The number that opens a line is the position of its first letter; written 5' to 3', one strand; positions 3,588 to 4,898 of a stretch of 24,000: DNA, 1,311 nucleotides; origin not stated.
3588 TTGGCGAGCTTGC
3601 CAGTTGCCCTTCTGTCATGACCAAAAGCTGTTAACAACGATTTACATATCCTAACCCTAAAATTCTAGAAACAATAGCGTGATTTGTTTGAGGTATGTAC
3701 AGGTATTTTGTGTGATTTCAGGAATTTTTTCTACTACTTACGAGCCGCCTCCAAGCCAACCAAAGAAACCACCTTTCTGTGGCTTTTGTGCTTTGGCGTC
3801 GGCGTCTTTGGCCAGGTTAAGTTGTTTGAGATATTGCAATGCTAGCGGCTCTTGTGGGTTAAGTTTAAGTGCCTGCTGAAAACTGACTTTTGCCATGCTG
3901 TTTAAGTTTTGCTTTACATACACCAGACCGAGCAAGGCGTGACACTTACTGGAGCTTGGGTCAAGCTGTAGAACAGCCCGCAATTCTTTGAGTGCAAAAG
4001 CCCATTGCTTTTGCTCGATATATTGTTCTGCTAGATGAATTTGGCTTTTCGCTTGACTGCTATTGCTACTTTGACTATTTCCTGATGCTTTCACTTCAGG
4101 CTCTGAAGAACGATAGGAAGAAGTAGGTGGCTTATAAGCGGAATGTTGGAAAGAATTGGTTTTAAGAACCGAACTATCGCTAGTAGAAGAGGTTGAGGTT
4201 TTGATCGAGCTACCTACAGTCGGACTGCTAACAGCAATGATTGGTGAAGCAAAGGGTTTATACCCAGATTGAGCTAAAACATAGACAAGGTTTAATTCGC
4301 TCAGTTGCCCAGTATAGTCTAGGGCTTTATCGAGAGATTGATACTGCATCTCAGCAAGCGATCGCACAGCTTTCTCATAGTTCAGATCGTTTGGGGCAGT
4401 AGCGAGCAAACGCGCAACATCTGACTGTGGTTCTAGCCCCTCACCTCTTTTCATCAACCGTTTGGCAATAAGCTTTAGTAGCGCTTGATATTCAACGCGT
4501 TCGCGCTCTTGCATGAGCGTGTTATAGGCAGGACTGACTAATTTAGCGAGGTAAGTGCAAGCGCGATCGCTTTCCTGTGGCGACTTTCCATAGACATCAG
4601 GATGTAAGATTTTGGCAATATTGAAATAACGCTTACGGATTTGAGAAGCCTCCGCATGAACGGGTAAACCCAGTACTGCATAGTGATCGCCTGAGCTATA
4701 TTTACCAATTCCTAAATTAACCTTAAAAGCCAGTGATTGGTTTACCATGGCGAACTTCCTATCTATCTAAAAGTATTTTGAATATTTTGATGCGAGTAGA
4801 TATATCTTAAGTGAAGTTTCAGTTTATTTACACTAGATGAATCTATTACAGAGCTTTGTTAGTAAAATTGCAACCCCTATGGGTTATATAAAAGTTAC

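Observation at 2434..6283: Three tandem paralogs of an atypical J-domain / helical / disordered-linker / TPR protein, divergent from rbcLXS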

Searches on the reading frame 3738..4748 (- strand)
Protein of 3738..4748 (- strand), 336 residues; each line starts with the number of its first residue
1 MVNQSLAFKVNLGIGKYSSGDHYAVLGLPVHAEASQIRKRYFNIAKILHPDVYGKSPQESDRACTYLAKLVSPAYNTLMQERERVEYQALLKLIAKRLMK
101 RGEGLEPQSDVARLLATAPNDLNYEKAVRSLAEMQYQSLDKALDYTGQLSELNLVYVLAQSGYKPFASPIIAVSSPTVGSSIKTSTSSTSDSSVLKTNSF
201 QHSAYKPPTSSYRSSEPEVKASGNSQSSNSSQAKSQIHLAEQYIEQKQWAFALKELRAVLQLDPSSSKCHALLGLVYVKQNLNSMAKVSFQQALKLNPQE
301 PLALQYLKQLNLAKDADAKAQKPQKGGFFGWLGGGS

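Call 3: search_protein_families(library=pfam, proteins=[window:3738-4748:-], max_evalue=1)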
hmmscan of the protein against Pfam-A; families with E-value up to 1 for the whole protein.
window:3738-4748:- (336 aa): 16 families
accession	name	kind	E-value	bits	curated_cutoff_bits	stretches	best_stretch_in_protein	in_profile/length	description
PF00226.36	DnaJ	-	4.7e-11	43.1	27.8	1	21-87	1-62/63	DnaJ domain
PF07719.23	TPR_2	-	8.7e-09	35.3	27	2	268-299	2-33/34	Tetratricopeptide repeat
PF13414.12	TPR_11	-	3.3e-07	30.3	26.8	1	242-280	3-41/42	TPR repeat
PF25063.1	ARM_TT21_C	-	6.1e-06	26.7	35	1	228-308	90-176/209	Tetratricopeptide repeat protein 21 C-terminal ARM domain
PF00515.34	TPR_1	-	6.6e-06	26.2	27.8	1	268-299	2-33/34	Tetratricopeptide repeat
PF14559.12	TPR_19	-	0.00018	22.2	25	2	244-304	2-62/68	Tetratricopeptide repeat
PF23914.1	TPR_CcmH_CycH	-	0.00018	21.8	42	1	249-319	33-103/158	Cytochrome c-type biogenesis protein H TPR domain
PF13428.12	TPR_14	-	0.0015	19.5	23.5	0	236-274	4-42/44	Tetratricopeptide repeat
PF13431.12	TPR_17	-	0.0015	19.1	24.4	0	258-281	4-27/34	Tetratricopeptide repeat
PF13181.12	TPR_8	-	0.0024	18.3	25.7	1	269-299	3-33/34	Tetratricopeptide repeat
PF12895.13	ANAPC3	-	0.0064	17.2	27.2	1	230-281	20-70/82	Anaphase-promoting complex, cyclosome, subunit 3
PF13371.12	TPR_9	-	0.011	16.2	35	1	242-310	4-72/73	Tetratricopeptide repeat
PF13174.12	TPR_6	-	0.017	16.1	26.3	0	238-266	5-33/33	Tetratricopeptide repeat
PF13424.12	TPR_12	-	0.027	15.1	30.1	1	233-296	3-74/77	Tetratricopeptide repeat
PF13512.12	TPR_18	-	0.045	14.3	21.9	1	232-301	9-81/145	Tetratricopeptide repeat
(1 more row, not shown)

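Call 4: search_protein_families(library=ncbifam, proteins=[window:3738-4748:-], max_evalue=1)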
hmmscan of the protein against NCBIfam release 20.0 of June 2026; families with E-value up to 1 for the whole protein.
window:3738-4748:- (336 aa): 32 families (the best 25 are shown)
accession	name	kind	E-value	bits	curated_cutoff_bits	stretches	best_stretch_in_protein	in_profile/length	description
TIGR02521.1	type_IV_pilW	equivalog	4e-13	49.4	154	1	223-301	21-99/234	type IV pilus biogenesis/stability protein PilW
TIGR02917.1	PEP_TPR_lipo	equivalog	2e-09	35.9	312.2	1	230-322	428-520/899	XrtA/PEP-CTERM system TPR-repeat protein PrsT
NF040959.1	MamA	equivalog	1.2e-07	31.4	200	1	221-315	93-187/204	magnetosome protein MamA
TIGR02349.1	DnaJ_bact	equivalog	7.5e-07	28.9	377.2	1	21-97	1-72/354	molecular chaperone DnaJ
NF010872.0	PRK14279.1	equivalog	4.1e-06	26.2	556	1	20-102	9-86/394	molecular chaperone DnaJ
NF050028.1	CldAdptActJ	equivalog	2.1e-05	24.9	150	1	21-87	3-69/93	cold adaptation protein ActJcold adaptation protein ActJ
NF033758.1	gliding_GltE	equivalog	0.00028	20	225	1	235-301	258-324/411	adventurous gliding motility TPR repeat lipoprotein GltE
NF008035.0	PRK10767.1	subfamily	0.00028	20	338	1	20-89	4-68/374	molecular chaperone DnaJ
NF003449.0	PRK05014.1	equivalog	0.00052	20.2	189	1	22-88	3-71/172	co-chaperone HscB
NF002935.0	PRK03578.1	equivalog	0.00055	20.5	198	1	20-89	6-77/176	Fe-S protein assembly co-chaperone HscB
NF007618.0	PRK10266.1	equivalog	0.00068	19.2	403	1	21-92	5-70/306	curved DNA-binding protein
NF010871.0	PRK14278.1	equivalog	0.00082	18.3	502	1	20-55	3-38/378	molecular chaperone DnaJ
NF010892.0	PRK14299.1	equivalog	0.0016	17.7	392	1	20-62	4-45/291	chaperone protein DnaJ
NF006502.0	PRK08937.3-2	equivalog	0.0048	16.4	259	1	21-78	204-261/275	adenylosuccinate lyase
TIGR00540.1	TPR_hemY_coli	hypoth_equivalog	0.0049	15.7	142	1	248-322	307-380/385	heme biosynthesis-associated TPR protein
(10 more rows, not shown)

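Call 7: find_homologous_proteins(query=window:3738-4748:-)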
Query window:3738-4748:- (336 aa): 550 proteins with E <= 0.001 among 5721 candidates; the best 120 are listed.
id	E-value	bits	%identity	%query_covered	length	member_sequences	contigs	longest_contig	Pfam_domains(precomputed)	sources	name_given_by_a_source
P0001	7.1e-213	723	100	100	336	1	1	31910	PF25063.1,PF00226.37,PF13414.13,PF00515.35,PF07719.24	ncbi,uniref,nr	ncbi:DnaJ domain-containing protein [Tumidithrix elongata RA019]|uniref:DnaJ domain-containing prote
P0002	5.5e-182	622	87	93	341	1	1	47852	PF00226.37,PF13414.13,PF07719.24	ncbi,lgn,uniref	ncbi:hypothetical protein TUMEXPCC7403_22975 [Tumidithrix helvetica PCC 7403]|uniref:J domain-contai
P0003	1.0e-147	509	71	97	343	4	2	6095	PF00226.37,PF00515.35,PF07719.24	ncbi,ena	-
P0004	7.8e-144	497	69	97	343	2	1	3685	PF00226.37,PF00515.35,PF07719.24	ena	-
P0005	3.2e-135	468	67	100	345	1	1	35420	PF14559.13,PF13431.13,PF00226.37,PF13414.13,PF00515.35,PF07719.24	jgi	jgi:curved DNA-binding protein CbpA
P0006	1.6e-129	450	65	100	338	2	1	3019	PF00226.37,PF13414.13,PF00515.35,PF07719.24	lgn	-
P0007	7.1e-96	339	48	99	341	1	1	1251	PF00226.37,PF13414.13,PF07719.24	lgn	-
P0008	6.5e-95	336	50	98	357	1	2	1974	PF00226.37,PF13414.13,PF00515.35,PF07719.24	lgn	-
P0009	7.1e-95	336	50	99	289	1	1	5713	PF00226.37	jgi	jgi:tetratricopeptide (TPR) repeat protein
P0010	4.5e-94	333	50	99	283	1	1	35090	PF00226.37,PF13414.13,PF00515.35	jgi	jgi:curved DNA-binding protein CbpA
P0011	4.9e-94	333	50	97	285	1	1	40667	PF00226.37,PF13414.13,PF00515.35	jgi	jgi:tetratricopeptide (TPR) repeat protein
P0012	6.4e-94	333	50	97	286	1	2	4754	PF00226.37,PF00515.35,PF07719.24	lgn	-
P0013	1.3e-93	332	52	91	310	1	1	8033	PF00226.37,PF13414.13,PF00515.35,PF07719.24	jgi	jgi:curved DNA-binding protein CbpA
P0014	1.8e-93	331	51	97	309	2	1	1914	PF13431.13,PF23914.2,PF00226.37,PF13414.13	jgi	jgi:curved DNA-binding protein CbpA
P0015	1.1e-92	329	51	97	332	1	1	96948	PF00226.37,PF13414.13,PF00515.35,PF07719.24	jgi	jgi:curved DNA-binding protein CbpA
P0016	1.2e-92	329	49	99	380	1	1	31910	PF00226.37,PF13414.13,PF07719.24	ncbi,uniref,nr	ncbi:DnaJ domain-containing protein [Tumidithrix elongata RA019]|uniref:DnaJ domain-containing prote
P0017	2.2e-92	328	62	47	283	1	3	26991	PF00226.37,PF13414.13,PF00515.35,PF07719.24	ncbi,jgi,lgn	jgi:curved DNA-binding protein CbpA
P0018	3.6e-92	327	47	90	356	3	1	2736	PF00226.37,PF07719.24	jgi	-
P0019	4.7e-92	327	49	94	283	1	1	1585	PF00226.37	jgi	jgi:tetratricopeptide (TPR) repeat protein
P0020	1.5e-91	325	49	97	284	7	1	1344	PF00226.37,PF13414.13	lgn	-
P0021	1.8e-91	325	50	90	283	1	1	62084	PF00226.37,PF07719.24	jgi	jgi:curved DNA-binding protein CbpA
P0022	2.2e-91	324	52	99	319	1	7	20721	PF00226.37,PF13414.13,PF00515.35,PF07719.24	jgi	jgi:curved DNA-binding protein CbpA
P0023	2.8e-91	324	50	97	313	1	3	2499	PF00226.37,PF07719.24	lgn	-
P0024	3.5e-91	324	49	96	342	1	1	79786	PF00226.37,PF13414.13,PF00515.35,PF07719.24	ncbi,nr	ncbi:MAG: DnaJ domain-containing protein [Pseudanabaenaceae cyanobacterium bins.39]|nr:DnaJ domain-c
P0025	4.7e-91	323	51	99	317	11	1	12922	PF00226.37,PF00515.35,PF07719.24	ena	-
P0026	4.8e-91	323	53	99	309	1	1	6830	PF00226.37,PF13414.13,PF00515.35,PF13181.13,PF07719.24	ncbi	-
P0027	9.8e-91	322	47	95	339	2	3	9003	PF00226.37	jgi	-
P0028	1.1e-90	322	56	47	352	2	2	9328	PF00226.37,PF07719.24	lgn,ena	-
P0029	1.3e-90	322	47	95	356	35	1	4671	PF00226.37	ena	-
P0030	1.8e-90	321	47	99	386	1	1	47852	PF00226.37,PF13414.13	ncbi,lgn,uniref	ncbi:J domain-containing protein [Tumidithrix helvetica PCC 7403]|uniref:J domain-containing protein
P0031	3.1e-90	321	46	90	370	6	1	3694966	PF00226.37,PF07719.24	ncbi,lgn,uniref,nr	ncbi:DnaJ domain-containing protein [Pseudanabaena yagii]|uniref:DnaJ domain-containing protein n=1 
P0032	3.7e-90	320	45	90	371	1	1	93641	PF00226.37,PF07719.24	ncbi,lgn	-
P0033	4.7e-90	320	51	99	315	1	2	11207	PF00226.37,PF13414.13,PF00515.35,PF07719.24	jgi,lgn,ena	-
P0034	4.7e-90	320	47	92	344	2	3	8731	PF00226.37,PF07719.24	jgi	jgi:curved DNA-binding protein CbpA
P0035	5.2e-90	320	48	99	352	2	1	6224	PF00226.37,PF13414.13,PF07719.24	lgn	-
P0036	8.4e-90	319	49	98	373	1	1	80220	PF00226.37,PF07719.24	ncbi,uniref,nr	ncbi:DnaJ domain-containing protein [Pseudanabaena sp. FACHB-1998]|uniref:DnaJ domain-containing pro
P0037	9.9e-90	319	46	95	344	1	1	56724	PF00226.37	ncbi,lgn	-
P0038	1.1e-89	319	47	95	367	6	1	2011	PF00226.37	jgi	-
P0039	1.1e-89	319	51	99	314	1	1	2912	PF00226.37,PF13414.13,PF00515.35,PF07719.24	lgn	-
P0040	1.2e-89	319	48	98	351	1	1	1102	PF00226.37,PF07719.24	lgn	-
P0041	1.3e-89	319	47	90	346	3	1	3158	PF00226.37,PF07719.24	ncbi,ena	-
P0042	1.8e-89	318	46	90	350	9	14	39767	PF00226.37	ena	-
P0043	1.8e-89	318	49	99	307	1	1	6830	PF14559.13,PF00226.37,PF13414.13,PF00515.35,PF07719.24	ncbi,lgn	-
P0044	2.2e-89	318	46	95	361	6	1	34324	PF00226.37,PF13414.13,PF07719.24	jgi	-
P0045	2.4e-89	318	48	98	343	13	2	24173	PF00226.37,PF07719.24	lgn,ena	-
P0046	2.7e-89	318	46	94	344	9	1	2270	PF00226.37,PF07719.24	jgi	-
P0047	4.2e-89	317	46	90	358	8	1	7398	PF00226.37,PF07719.24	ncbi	-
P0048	5.9e-89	316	51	99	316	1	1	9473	PF00226.37,PF13414.13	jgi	jgi:curved DNA-binding protein CbpA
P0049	6.9e-89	316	50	99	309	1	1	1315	PF00226.37,PF13414.13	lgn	-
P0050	1.3e-88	315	48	90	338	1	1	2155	PF00226.37,PF07719.24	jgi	jgi:curved DNA-binding protein CbpA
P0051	1.4e-88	315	47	93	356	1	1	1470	PF00226.37,PF13414.13,PF00515.35,PF13181.13,PF07719.24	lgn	-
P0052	1.7e-88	315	46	98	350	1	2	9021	PF00226.37,PF07719.24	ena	-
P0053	1.9e-88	315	46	98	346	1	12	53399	PF00226.37,PF13414.13,PF07719.24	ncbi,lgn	-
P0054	2.0e-88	315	50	99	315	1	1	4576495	PF00226.37,PF13414.13,PF00515.35,PF13181.13,PF07719.24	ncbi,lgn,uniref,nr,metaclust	ncbi:J domain-containing protein [Pseudanabaena sp. PCC 6802]|uniref:J domain-containing protein n=1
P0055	2.8e-88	314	47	94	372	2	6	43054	PF00226.37,PF00515.35,PF07719.24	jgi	jgi:curved DNA-binding protein CbpA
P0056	3.8e-88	314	47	99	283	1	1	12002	PF00226.37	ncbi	-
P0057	7.1e-88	313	48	90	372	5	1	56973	PF00226.37,PF13414.13,PF07719.24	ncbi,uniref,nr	ncbi:hypothetical protein B9G53_11240 [Pseudanabaena sp. SR411]|uniref:J domain-containing protein n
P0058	1.4e-87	312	47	94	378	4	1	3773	PF00226.37,PF00515.35,PF07719.24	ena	-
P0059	1.4e-87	312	50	90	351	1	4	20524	PF00226.37,PF07719.24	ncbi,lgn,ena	-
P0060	1.5e-87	312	50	99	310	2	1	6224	PF13431.13,PF23914.2,PF00226.37,PF13414.13,PF00515.35,PF07719.24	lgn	-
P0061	1.7e-87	312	45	94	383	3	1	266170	PF00226.37,PF07719.24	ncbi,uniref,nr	ncbi:J domain-containing protein [Pseudanabaena sp. BC1403]|uniref:J domain-containing protein n=1 T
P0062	2.2e-87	311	45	90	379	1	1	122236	PF00226.37,PF07719.24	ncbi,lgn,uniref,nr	ncbi:MAG: J domain-containing protein [Pseudanabaena frigida]|uniref:J domain-containing protein n=1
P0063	2.3e-87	311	46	95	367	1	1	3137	PF00226.37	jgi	-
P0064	3.1e-87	311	42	96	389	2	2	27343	PF00226.37,PF13414.13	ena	-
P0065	3.2e-87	311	45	95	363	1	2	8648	PF00226.37,PF13414.13,PF07719.24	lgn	-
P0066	3.7e-87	311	50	99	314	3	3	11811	PF23914.2,PF00226.37,PF13414.13,PF07719.24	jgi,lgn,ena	jgi:curved DNA-binding protein CbpA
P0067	5.0e-87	310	42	92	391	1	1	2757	PF00226.37,PF07719.24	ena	-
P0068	7.5e-87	310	48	90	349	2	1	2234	PF00226.37,PF07719.24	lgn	-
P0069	9.0e-87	309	47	90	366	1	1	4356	PF00226.37,PF13414.13,PF07719.24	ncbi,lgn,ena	-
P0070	1.1e-86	309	45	94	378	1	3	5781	PF00226.37,PF13414.13,PF07719.24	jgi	jgi:curved DNA-binding protein CbpA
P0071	1.4e-86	309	48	99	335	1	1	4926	PF00226.37,PF13414.13,PF00515.35,PF07719.24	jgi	jgi:curved DNA-binding protein CbpA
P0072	1.4e-86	309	41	96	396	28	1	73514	PF00226.37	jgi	jgi:curved DNA-binding protein CbpA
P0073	1.5e-86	309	41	96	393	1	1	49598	PF00226.37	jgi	jgi:curved DNA-binding protein CbpA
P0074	1.6e-86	308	45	95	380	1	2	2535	PF00226.37,PF13414.13,PF07719.24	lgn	-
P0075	1.7e-86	308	43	92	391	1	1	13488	PF00226.37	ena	-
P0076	2.1e-86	308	46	90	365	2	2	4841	PF00226.37,PF13414.13,PF07719.24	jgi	-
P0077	2.4e-86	308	44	96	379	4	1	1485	PF00226.37,PF00515.35,PF07719.24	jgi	jgi:curved DNA-binding protein CbpA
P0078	2.4e-86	308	42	91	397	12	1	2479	PF00226.37,PF13414.13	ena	-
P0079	2.7e-86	308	43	94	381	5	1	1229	PF00226.37,PF07719.24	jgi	jgi:curved DNA-binding protein CbpA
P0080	3.2e-86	308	42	96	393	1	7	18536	PF00226.37,PF13414.13,PF07719.24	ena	-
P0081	5.8e-86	307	47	90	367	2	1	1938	PF00226.37,PF13414.13,PF07719.24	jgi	jgi:curved DNA-binding protein CbpA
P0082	6.2e-86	307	43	96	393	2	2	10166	PF00226.37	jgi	jgi:curved DNA-binding protein CbpA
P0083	8.5e-86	306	46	91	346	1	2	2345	PF00226.37,PF13414.13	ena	-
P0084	1.0e-85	306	44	95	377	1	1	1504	PF00226.37,PF13414.13,PF00515.35,PF07719.24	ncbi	-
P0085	1.1e-85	306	46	94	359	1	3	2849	PF00226.37,PF07719.24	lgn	-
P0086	1.1e-85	306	46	91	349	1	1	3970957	PF00226.37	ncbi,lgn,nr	ncbi:DnaJ domain-containing protein [Pseudanabaena biceps]|nr:DnaJ domain-containing protein [Pseuda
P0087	1.4e-85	305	44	95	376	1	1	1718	PF00226.37,PF13414.13,PF07719.24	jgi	jgi:curved DNA-binding protein CbpA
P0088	1.5e-85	305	53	49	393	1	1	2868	PF00226.37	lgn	-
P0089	1.8e-85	305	45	95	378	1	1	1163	PF00226.37,PF07719.24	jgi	-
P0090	2.4e-85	305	44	93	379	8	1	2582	PF00226.37,PF13414.13,PF07719.24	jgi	jgi:curved DNA-binding protein CbpA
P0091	2.6e-85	304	48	90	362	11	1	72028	PF00226.37,PF07719.24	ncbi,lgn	-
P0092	3.1e-85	304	44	94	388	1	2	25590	PF00226.37,PF13414.13,PF00515.35,PF07719.24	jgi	jgi:curved DNA-binding protein CbpA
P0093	3.1e-85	304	46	90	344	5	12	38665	PF00226.37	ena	-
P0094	3.2e-85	304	46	89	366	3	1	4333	PF00226.37,PF13414.13,PF07719.24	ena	-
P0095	3.3e-85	304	45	95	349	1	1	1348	PF00226.37,PF13414.13,PF00515.35,PF07719.24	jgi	jgi:curved DNA-binding protein CbpA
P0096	3.5e-85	304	47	94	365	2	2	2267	PF00226.37,PF07719.24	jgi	jgi:curved DNA-binding protein CbpA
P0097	3.6e-85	304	41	95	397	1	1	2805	PF00226.37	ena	-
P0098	4.9e-85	304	41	95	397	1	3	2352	PF00226.37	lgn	-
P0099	5.0e-85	304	41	95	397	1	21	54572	PF00226.37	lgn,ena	-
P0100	5.3e-85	304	41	96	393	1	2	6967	PF00226.37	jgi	-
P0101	6.4e-85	303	46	90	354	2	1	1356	PF00226.37,PF07719.24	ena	-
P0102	1.1e-84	302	41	98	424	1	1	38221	PF00226.37,PF00515.35,PF07719.24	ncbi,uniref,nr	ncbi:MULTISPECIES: J domain-containing protein [Pseudanabaena]|uniref:Heat shock protein DnaJ domain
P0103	1.1e-84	302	40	95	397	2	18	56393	PF00226.37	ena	-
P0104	1.1e-84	302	46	90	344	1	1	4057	PF00226.37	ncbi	-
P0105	1.2e-84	302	44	99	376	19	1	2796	PF00226.37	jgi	-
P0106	1.4e-84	302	46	99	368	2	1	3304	PF00226.37,PF13414.13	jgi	jgi:curved DNA-binding protein CbpA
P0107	3.6e-84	301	43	94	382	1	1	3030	PF00226.37,PF07719.24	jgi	jgi:curved DNA-binding protein CbpA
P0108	4.1e-84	301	48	97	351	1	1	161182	PF00226.37,PF13414.13,PF00515.35,PF13181.13,PF07719.24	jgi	jgi:curved DNA-binding protein CbpA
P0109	4.9e-84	300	45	99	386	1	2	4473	PF00226.37,PF13414.13,PF07719.24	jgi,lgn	jgi:curved DNA-binding protein CbpA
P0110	5.0e-84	300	42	96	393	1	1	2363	PF00226.37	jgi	jgi:curved DNA-binding protein CbpA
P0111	5.6e-84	300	44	94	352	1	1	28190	PF00226.37,PF07719.24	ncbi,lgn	-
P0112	6.1e-84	300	47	97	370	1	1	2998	PF00226.37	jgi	jgi:curved DNA-binding protein CbpA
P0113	6.2e-84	300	45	98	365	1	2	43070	PF00226.37,PF13414.13,PF00515.35,PF07719.24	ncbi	-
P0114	6.7e-84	300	43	90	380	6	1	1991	PF00226.37,PF07719.24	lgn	-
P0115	1.0e-83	299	46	97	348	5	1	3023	PF00226.37,PF13414.13,PF07719.24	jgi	-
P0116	1.6e-83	299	46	98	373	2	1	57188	PF00226.37,PF07719.24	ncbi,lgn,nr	ncbi:MAG: J domain-containing protein [Pseudanabaena sp.]|nr:MAG: J domain-containing protein [Pseud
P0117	2.0e-83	298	42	92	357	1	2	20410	PF00226.37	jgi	jgi:curved DNA-binding protein CbpA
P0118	2.2e-83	298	43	98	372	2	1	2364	PF00226.37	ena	-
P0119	3.3e-83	298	42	95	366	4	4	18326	PF00226.37,PF07719.24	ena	-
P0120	4.2e-83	297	46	97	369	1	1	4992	PF00226.37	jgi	jgi:curved DNA-binding protein CbpA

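Call 19: find_related_loci(query=A2, collection=genome_contigs, flank=10000)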
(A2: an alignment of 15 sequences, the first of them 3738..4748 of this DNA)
Query A2 (336 aa) in genome_contigs; peptide patterns used: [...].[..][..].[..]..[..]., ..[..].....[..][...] (x = any residue, [..] = any of these).
599 stretches matched a pattern (row limit reached: there are more); 116 encode a relative of the query (tblastn E <= 1e-3); the best 80 are kept; 79 distinct loci.
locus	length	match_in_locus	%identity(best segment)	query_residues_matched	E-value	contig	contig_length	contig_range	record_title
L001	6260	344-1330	71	1-325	1e-146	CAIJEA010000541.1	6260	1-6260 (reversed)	MAG: uncultured cyanobacterium isolate I3-5_bin-680 genome assembly, contig: bin-680:541/754, whole genome shotgun seque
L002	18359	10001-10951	87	1-312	2e-173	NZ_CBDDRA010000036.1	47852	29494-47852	Tumidithrix helvetica PCC 7403 NODE_0036, whole genome shotgun sequence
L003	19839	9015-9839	48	8-334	9e-96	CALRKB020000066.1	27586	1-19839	MAG: Rhizobium sp. Q54 isolate JJ-K1HD4-379-6-m2-bin48 genome assembly, contig: JJ-SEL21B6-268-C177, whole genome shotgu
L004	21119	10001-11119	45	1-334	2e-94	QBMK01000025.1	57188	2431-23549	MAG: Pseudanabaena sp. isolate ULC068bin1 scaffold25_size57188, whole genome shotgun sequence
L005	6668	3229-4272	48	1-324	3e-93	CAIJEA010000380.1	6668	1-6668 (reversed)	MAG: uncultured cyanobacterium isolate I3-5_bin-680 genome assembly, contig: bin-680:380/754, whole genome shotgun seque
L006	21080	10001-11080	48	1-324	9e-92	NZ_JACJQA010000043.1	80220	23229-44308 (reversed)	Pseudanabaena sp. FACHB-1998 contig43, whole genome shotgun sequence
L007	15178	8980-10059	45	7-335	7e-92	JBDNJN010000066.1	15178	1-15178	MAG: Pseudanabaena sp. isolate metabat2.78.ELB k141_278734, whole genome shotgun sequence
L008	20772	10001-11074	46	8-334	2e-90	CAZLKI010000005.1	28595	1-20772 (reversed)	MAG TPA_asm: uncultured Synechococcus sp. isolate SRP128246_co1_419 genome assembly, contig: NODE_2821_length_28595_cov_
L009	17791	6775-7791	47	1-310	2e-90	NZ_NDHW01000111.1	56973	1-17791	Pseudanabaena sp. SR411 Contig_114, whole genome shotgun sequence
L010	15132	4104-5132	48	1-324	2e-90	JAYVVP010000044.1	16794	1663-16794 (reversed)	MAG: Pseudanabaena sp. isolate GL79_UP_metabinner_1 GL79_UP_metabinner_1_43, whole genome shotgun sequence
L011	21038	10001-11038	47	8-325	4e-88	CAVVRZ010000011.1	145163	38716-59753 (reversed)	MAG: uncultured cyanobacterium isolate MFD02832.bin.1.22 genome assembly, contig: contig_3794, whole genome shotgun sequ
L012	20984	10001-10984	49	2-326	3e-88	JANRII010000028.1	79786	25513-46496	MAG: Pseudanabaenaceae cyanobacterium bins.39 k141_1524224, whole genome shotgun sequence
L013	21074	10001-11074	44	1-325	1e-87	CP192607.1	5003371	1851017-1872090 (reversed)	MAG: Pseudanabaena sp. BL-A-41 isolate Passages #2 and #5 chromosome, complete genome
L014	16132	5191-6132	44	1-333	7e-87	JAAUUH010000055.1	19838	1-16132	MAG: Oscillatoriales cyanobacterium SM2_2_1 NODE_740_length_19838_cov_9.835726, whole genome shotgun sequence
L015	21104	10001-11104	44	1-327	5e-87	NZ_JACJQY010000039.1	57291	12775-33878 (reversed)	Phormidium tenue FACHB-1050 contig39, whole genome shotgun sequence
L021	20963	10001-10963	46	2-311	2e-83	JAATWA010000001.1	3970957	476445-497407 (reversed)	Pseudanabaena biceps strain O153 scaffold1_size3970958, whole genome shotgun sequence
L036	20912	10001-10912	43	8-311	3e-73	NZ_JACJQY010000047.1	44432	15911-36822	Phormidium tenue FACHB-1050 contig47, whole genome shotgun sequence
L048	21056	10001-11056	39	8-334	1e-70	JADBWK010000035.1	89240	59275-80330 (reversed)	MAG: Pseudanabaena sp. M085S1SP2A07QC M085S1_35, whole genome shotgun sequence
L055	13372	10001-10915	42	8-310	3e-68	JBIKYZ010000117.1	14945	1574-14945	MAG: Pseudanabaena sp. isolate ME2015-10-22_3300042382_group6_bin51 Rohwer_bin1386_scaffold_977_c1, whole genome shotgun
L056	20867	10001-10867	40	8-331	6e-68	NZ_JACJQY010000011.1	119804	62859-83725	Phormidium tenue FACHB-1050 contig11, whole genome shotgun sequence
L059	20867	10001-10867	40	8-331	1e-66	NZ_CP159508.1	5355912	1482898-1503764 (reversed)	Pseudanabaena minima str. Chao 2107 chromosome, complete genome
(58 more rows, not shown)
